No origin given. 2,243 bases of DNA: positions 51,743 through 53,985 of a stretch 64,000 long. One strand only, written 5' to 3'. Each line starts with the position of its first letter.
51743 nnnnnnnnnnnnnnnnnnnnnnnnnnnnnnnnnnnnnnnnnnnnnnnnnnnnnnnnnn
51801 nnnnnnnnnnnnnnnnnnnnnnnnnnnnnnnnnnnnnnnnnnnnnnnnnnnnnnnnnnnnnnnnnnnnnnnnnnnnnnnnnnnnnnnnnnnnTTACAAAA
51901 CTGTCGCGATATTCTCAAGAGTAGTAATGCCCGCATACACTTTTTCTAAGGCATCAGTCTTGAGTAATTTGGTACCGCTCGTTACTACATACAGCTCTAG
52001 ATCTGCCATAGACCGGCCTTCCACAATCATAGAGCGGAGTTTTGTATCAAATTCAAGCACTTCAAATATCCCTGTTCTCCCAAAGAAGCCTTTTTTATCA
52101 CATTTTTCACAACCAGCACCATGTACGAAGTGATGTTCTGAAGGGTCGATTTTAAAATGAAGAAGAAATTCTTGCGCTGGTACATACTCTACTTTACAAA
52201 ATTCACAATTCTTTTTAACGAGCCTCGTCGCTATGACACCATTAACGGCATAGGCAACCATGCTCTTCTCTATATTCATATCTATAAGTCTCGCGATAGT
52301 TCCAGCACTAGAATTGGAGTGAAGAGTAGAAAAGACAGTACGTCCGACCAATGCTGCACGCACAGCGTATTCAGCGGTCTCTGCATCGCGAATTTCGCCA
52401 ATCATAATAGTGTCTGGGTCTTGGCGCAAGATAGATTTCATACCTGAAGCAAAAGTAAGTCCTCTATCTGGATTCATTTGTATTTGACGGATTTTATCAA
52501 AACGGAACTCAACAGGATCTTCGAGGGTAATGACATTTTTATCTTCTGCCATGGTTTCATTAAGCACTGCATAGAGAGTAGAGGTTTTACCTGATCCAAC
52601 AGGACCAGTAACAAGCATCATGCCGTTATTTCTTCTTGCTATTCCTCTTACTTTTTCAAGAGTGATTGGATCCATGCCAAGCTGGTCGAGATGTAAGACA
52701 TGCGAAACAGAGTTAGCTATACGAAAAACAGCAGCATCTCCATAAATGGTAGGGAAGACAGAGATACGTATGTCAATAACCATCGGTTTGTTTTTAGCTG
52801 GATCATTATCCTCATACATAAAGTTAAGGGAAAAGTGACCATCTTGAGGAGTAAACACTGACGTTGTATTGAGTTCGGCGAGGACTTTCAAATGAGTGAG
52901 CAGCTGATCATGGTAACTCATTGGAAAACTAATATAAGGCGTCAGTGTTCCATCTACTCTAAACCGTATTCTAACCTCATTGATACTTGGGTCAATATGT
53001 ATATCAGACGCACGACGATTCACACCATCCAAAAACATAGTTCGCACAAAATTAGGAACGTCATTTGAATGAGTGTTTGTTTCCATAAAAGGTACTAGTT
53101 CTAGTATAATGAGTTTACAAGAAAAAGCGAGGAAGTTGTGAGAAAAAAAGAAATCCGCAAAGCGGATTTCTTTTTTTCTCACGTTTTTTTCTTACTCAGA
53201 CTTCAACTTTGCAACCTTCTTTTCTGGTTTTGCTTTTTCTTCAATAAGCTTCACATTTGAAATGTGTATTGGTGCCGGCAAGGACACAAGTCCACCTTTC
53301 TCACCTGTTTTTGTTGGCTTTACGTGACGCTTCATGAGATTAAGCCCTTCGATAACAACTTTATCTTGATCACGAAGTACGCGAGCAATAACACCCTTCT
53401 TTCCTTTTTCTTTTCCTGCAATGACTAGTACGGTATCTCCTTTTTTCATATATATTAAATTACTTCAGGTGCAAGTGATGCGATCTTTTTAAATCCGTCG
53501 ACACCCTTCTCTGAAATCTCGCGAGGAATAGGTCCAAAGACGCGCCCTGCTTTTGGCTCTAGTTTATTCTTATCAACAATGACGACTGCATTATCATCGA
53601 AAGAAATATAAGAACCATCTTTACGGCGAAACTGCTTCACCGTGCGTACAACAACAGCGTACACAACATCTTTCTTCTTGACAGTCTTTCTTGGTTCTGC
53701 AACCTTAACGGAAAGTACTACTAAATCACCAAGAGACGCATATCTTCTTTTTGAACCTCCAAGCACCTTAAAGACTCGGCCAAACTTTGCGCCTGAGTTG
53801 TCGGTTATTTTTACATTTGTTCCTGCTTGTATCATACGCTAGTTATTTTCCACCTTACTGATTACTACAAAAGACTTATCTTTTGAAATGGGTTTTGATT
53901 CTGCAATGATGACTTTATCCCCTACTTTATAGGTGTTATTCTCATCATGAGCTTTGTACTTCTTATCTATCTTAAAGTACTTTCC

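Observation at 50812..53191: A GspE-family ATPase and a ~1 kb GC-shifted non-coding spacer inserted into the S10-spc ribosomal protein cluster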

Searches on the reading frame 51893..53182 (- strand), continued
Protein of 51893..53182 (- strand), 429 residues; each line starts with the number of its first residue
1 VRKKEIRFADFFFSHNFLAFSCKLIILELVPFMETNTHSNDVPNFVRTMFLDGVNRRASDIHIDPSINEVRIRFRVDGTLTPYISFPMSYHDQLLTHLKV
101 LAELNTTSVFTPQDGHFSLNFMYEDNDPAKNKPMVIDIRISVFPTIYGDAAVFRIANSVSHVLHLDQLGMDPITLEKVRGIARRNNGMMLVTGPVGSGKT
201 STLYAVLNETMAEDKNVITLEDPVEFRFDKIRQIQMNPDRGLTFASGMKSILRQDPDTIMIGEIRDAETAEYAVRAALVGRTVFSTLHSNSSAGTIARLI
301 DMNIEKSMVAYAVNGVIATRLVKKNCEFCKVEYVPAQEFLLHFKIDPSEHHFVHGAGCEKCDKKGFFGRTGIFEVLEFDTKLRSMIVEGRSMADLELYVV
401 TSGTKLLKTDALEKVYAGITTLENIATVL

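Call 47: find_related_loci(query=window:51893-53086:-, collection=metagenome_contigs, flank=4000)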
Query window:51893-53086:- (397 aa) in metagenome_contigs; peptide patterns used: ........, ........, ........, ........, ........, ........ (x = any residue, [..] = any of these).
156 stretches matched a pattern; 9 encode a relative of the query (tblastn E <= 1e-3); 9 distinct loci.
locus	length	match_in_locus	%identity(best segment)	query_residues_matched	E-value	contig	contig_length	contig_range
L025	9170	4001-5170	62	4-394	4e-171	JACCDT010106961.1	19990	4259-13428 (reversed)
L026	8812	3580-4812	54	8-397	6e-147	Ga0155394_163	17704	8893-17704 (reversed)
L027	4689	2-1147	48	42-391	8e-117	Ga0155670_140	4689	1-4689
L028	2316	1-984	52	57-394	1e-118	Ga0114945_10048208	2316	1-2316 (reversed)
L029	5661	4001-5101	40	12-389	1e-97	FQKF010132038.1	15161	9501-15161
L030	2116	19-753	55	153-397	1e-95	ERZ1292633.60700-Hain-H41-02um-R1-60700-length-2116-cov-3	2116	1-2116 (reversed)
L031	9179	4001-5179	37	5-393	3e-81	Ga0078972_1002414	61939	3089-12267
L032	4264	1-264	56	307-394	2e-28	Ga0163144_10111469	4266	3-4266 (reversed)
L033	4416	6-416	26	264-396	1e-11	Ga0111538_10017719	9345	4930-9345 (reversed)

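Call 57: find_encoding_contigs(protein=P0007, flank=5000, max_places=2)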
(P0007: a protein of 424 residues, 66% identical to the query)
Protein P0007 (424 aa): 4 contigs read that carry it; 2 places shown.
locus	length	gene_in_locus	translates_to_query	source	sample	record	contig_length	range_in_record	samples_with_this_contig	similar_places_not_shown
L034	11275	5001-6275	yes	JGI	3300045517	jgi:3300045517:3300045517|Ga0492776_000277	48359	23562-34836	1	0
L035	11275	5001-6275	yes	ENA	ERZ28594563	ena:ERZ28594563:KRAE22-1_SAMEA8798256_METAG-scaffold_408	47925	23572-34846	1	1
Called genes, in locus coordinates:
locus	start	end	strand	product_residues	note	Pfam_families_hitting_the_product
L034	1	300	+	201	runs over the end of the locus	PF00297:Ribosomal_L3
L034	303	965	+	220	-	PF00573:Ribosomal_L4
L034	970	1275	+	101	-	PF00276:Ribosomal_L23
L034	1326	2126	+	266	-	PF00181:Ribosomal_L2_N, PF03947:Ribosomal_L2_C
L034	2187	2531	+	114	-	PF00203:Ribosomal_S19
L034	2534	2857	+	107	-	PF00237:Ribosomal_L22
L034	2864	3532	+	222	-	PF07650:KH_2, PF00189:Ribosomal_S3_C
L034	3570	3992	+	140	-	PF00252:Ribosomal_L16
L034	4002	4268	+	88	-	PF00366:Ribosomal_S17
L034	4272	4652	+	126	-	PF00238:Ribosomal_L14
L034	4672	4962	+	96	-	PF00467:KOW, PF17136:ribosomal_L24 (weak)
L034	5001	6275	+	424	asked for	PF00437:T2SSE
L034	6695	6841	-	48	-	-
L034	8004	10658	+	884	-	PF13895:Ig_2 (faint)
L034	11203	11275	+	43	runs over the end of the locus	-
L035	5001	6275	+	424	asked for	PF00437:T2SSE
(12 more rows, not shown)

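Call 58: find_encoding_contigs(protein=P0021, flank=5000, max_places=2)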
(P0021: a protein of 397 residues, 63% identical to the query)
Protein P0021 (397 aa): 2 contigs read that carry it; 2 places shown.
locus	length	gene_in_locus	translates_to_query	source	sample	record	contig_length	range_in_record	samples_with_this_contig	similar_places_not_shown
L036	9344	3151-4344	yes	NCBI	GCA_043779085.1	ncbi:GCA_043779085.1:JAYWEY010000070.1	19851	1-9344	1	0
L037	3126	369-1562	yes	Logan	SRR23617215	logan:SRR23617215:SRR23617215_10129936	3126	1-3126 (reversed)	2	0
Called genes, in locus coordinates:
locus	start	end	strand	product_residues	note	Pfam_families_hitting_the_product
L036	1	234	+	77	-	?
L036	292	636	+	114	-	PF00203:Ribosomal_S19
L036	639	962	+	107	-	PF00237:Ribosomal_L22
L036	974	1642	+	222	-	PF07650:KH_2, PF00189:Ribosomal_S3_C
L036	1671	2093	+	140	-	PF00252:Ribosomal_L16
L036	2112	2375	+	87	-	PF00366:Ribosomal_S17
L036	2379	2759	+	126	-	PF00238:Ribosomal_L14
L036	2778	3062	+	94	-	PF00467:KOW, PF22682:Ribosomal_uL24m-like (weak), PF17136:ribosomal_L24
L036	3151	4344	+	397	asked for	PF00437:T2SSE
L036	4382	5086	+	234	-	PF01027:Bax1-I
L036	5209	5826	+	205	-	-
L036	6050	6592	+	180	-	PF00281:Ribosomal_L5, PF00673:Ribosomal_L5_C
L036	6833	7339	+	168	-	-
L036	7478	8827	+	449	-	PF13406:SLT_2 (weak)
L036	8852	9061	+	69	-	PF01197:Ribosomal_L31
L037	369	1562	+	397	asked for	PF00437:T2SSE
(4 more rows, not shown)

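Call 59: find_encoding_contigs(protein=P0030, flank=5000, max_places=2)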
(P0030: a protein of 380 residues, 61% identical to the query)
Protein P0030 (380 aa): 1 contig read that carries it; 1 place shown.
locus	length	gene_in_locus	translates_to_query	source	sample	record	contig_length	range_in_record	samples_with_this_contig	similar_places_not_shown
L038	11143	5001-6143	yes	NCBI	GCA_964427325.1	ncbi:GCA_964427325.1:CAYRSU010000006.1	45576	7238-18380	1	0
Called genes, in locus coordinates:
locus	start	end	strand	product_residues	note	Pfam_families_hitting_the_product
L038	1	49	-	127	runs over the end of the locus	PF00410:Ribosomal_S8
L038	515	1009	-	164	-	-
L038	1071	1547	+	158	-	PF09945:DUF2177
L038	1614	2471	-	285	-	PF01471:PG_binding_1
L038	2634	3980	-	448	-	PF01471:PG_binding_1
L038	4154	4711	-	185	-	PF00281:Ribosomal_L5, PF00673:Ribosomal_L5_C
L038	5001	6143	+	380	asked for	PF00437:T2SSE, PF25199:nSTAND_NTPase5 (weak)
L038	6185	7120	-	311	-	PF01471:PG_binding_1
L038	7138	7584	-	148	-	PF00583:Acetyltransf_1, PF13508:Acetyltransf_7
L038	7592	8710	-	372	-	PF13847:Methyltransf_31 (faint), PF08241:Methyltransf_11 (weak), PF13649:Methyltransf_25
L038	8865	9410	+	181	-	-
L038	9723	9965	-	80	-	PF22682:Ribosomal_uL24m-like, PF00467:KOW (weak), PF17136:ribosomal_L24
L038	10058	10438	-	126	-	PF00238:Ribosomal_L14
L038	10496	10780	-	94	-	PF00366:Ribosomal_S17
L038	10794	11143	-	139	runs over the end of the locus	PF00252:Ribosomal_L16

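Call 77: search_solved_structures(query=window:51893-53086:-, max_evalue=1e-30)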
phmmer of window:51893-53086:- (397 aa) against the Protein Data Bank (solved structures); distinct sequences matched with E-value up to 1e-30: 12.
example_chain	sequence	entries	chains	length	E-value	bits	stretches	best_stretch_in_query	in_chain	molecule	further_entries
5oiu_A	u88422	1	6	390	7e-86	291.6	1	11-393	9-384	Type IV pilus assembly protein PilF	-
5it5_F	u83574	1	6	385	9e-86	291.3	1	12-393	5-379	ATP binding motif-containing protein PilF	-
6ejf_A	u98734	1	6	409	1.1e-85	291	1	12-393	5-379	Type IV pilus assembly protein PilF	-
6f8l_G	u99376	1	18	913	7.7e-85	288.2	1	11-393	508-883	Type IV pilus assembly protein PilF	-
5zfr_A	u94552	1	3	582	5.8e-84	285.3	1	5-395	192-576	Type IV pilus biogenesis ATPase PilB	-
3jc8_Ba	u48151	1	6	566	3.6e-83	282.7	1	10-393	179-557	Type IV-A pilus assembly ATPase PilB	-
4pht_A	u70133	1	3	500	5.7e-83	282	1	12-395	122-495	General secretory pathway protein E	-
6olj_C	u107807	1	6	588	5.9e-83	282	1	5-395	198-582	Type IV pilus biogenesis ATPase PilB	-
5tsg_B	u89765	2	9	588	6.2e-83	281.9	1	5-395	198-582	Type IV pilus biogenesis ATPase PilB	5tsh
1p9r_A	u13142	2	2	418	6.8e-80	271.9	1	12-393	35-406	General secretion pathway protein E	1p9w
4kss_A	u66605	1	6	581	1.2e-79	271.2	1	12-395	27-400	Type II secretion system protein E, hemolysin-coregulated protein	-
4ksr_A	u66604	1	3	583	1.2e-79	271.1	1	12-395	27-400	Type II secretion system protein E, Hemolysin-coregulated protein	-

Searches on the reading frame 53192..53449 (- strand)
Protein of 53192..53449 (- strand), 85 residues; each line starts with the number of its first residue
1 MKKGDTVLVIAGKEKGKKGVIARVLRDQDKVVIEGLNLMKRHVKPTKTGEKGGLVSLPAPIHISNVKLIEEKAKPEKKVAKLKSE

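Call 7: search_protein_families(library=pfam, proteins=[window:53192-53449:-])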
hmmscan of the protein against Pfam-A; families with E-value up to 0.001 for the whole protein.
window:53192-53449:- (85 aa): 3 families
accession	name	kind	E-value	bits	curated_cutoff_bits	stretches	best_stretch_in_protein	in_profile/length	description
PF17136.10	ribosomal_L24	-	5.1e-12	46.4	27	1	36-80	1-45/65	Ribosomal proteins 50S L24/mitochondrial 39S L24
PF00467.35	KOW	-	6.1e-09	35.8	22.3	1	3-34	1-32/32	KOW motif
PF22682.2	Ribosomal_uL24m-like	-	9.5e-07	29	29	1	3-77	3-79/223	Large ribosomal subunit protein uL24m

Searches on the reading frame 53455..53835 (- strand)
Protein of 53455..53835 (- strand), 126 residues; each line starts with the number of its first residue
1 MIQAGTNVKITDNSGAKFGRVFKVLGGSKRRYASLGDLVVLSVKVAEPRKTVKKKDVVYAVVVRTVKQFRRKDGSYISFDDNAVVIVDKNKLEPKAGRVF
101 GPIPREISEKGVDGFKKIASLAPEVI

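Call 7: search_protein_families(library=pfam, proteins=[window:53455-53835:-])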
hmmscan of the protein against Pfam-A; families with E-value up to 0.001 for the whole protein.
window:53455-53835:- (126 aa): 1 family
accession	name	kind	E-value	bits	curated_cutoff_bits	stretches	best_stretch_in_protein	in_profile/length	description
PF00238.24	Ribosomal_L14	-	1.8e-43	147.8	23.6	1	1-126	1-122/122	Ribosomal protein L14p/L23e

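Call 14: find_encoding_contigs(protein=window:53455-53835:-, flank=10000)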
Protein window:53455-53835:- (126 aa): 15 contigs read that carry it; 6 places shown.
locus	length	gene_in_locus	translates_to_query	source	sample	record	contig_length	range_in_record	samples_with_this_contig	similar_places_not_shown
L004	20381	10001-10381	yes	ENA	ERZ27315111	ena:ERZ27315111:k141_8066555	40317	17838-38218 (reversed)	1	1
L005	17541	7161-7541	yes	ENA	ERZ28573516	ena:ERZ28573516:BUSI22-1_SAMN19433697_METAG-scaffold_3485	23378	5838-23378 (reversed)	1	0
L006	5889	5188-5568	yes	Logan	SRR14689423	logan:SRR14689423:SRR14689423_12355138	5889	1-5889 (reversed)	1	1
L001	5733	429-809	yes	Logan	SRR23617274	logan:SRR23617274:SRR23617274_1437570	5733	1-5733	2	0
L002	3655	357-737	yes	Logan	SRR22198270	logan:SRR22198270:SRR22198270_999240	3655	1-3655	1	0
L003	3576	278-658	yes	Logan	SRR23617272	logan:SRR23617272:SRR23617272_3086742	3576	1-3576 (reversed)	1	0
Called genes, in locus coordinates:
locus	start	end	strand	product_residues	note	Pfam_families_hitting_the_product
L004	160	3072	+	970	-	-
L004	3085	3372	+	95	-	-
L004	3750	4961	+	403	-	PF00009:GTP_EFTU, PF03144:GTP_EFTU_D2, PF03143:GTP_EFTU_D3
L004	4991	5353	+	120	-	PF00338:Ribosomal_S10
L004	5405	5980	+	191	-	PF00297:Ribosomal_L3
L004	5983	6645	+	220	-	PF00573:Ribosomal_L4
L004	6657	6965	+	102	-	PF00276:Ribosomal_L23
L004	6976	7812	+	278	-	PF00181:Ribosomal_L2_N, PF03947:Ribosomal_L2_C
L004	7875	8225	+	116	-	PF00203:Ribosomal_S19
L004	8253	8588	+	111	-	PF00237:Ribosomal_L22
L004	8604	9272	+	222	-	PF07650:KH_2, PF00189:Ribosomal_S3_C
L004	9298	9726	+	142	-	PF00252:Ribosomal_L16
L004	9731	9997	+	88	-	PF00366:Ribosomal_S17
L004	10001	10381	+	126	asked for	PF00238:Ribosomal_L14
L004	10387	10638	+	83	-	PF00467:KOW, PF22682:Ribosomal_uL24m-like (weak), PF17136:ribosomal_L24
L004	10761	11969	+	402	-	PF00437:T2SSE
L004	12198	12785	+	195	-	PF00281:Ribosomal_L5, PF00673:Ribosomal_L5_C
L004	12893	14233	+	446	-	PF13406:SLT_2 (faint)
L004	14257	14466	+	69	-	PF01197:Ribosomal_L31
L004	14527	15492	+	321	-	PF03462:PCRF, PF00472:RF-1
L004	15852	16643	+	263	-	PF13340:DUF4096, PF01609:DDE_Tnp_1, PF13586:DDE_Tnp_1_2 (faint)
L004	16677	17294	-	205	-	PF00156:Pribosyltran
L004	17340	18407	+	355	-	PF11104:PilM_2, PF14450:FtsA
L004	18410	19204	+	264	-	-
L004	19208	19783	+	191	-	-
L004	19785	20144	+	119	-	-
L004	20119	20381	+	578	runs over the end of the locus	PF05157:MshEN (weak), PF00437:T2SSE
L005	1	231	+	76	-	?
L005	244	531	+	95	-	-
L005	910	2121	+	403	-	PF00009:GTP_EFTU, PF03144:GTP_EFTU_D2, PF03143:GTP_EFTU_D3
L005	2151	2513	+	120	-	PF00338:Ribosomal_S10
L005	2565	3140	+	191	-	PF00297:Ribosomal_L3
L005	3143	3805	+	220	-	PF00573:Ribosomal_L4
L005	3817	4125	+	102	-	PF00276:Ribosomal_L23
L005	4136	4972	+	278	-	PF00181:Ribosomal_L2_N, PF03947:Ribosomal_L2_C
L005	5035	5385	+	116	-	PF00203:Ribosomal_S19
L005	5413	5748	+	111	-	PF00237:Ribosomal_L22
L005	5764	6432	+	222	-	PF07650:KH_2, PF00189:Ribosomal_S3_C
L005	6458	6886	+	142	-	PF00252:Ribosomal_L16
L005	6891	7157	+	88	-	PF00366:Ribosomal_S17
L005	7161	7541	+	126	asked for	PF00238:Ribosomal_L14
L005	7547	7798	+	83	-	PF00467:KOW, PF22682:Ribosomal_uL24m-like (weak), PF17136:ribosomal_L24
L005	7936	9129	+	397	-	PF00437:T2SSE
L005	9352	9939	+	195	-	PF00281:Ribosomal_L5, PF00673:Ribosomal_L5_C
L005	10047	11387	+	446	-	PF13406:SLT_2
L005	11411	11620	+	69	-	PF01197:Ribosomal_L31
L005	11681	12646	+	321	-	PF03462:PCRF, PF00472:RF-1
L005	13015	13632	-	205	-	PF00156:Pribosyltran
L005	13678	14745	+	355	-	PF11104:PilM_2, PF14450:FtsA (weak)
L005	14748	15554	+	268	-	-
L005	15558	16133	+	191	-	-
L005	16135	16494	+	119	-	-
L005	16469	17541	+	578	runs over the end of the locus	PF05157:MshEN (weak), PF00437:T2SSE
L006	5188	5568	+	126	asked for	PF00238:Ribosomal_L14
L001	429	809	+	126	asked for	PF00238:Ribosomal_L14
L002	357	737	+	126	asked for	PF00238:Ribosomal_L14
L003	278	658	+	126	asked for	PF00238:Ribosomal_L14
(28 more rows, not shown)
